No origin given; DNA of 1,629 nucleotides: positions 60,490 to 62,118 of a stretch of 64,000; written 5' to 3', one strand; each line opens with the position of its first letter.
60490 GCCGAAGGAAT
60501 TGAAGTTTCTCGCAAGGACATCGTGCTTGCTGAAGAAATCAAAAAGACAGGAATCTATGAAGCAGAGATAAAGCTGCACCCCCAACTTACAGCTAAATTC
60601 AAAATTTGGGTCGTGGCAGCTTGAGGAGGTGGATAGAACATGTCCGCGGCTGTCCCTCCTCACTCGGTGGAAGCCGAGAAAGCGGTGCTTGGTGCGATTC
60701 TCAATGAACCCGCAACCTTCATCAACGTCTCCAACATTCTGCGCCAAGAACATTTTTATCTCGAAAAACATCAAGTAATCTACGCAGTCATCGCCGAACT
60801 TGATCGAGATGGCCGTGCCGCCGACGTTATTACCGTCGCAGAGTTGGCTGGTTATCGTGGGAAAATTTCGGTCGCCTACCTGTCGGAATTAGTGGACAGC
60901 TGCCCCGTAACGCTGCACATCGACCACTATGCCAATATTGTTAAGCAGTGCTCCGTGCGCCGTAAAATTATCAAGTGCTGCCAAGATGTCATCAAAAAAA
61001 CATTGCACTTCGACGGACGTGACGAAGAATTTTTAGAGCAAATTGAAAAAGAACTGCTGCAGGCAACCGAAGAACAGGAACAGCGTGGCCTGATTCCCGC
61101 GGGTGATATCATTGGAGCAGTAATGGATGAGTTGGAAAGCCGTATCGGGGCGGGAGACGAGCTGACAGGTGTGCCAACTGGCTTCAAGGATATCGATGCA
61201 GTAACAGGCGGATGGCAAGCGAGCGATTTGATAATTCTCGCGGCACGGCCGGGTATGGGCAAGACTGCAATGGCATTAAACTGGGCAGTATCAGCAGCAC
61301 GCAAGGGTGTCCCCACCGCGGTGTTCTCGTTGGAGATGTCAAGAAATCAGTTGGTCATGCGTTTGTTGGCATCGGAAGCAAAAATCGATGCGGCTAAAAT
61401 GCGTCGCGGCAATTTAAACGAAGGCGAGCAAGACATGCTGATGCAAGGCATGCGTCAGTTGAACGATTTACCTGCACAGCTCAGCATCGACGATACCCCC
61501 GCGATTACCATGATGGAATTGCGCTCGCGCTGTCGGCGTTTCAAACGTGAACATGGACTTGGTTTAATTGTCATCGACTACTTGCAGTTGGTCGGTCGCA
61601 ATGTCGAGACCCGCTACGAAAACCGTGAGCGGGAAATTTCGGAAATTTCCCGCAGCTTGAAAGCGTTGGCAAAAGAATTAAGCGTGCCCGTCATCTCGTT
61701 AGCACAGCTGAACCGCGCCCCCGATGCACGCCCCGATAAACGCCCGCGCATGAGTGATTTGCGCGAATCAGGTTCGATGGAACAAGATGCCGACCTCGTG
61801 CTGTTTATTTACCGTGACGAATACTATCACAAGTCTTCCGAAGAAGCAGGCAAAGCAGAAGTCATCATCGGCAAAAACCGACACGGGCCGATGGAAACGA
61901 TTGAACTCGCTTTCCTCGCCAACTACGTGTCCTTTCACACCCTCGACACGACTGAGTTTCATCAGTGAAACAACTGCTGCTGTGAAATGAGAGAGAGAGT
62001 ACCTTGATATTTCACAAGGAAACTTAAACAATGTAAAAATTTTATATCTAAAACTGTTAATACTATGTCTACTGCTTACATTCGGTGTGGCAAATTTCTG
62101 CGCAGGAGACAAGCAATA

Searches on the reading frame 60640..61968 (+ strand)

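Call 66: search_protein_families(library=pfam, proteins=[window:60640-61968:+], max_evalue=0.0001)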
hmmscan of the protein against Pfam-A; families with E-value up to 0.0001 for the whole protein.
window:60640-61968:+ (442 aa): 4 families
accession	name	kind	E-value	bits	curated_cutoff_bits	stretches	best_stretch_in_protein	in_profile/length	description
PF03796.21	DnaB_C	-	3.6e-103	344.8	27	1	177-433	1-254/255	DnaB-like helicase C terminal domain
PF00772.26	DnaB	-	6.9e-28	97.2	23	1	6-103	2-103/103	DnaB-like helicase N terminal domain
PF13481.12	AAA_25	-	2.1e-12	47.5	27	1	190-356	28-189/195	AAA domain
PF06745.19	ATPase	-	1.1e-06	28.6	26.6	1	178-329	1-141/231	KaiC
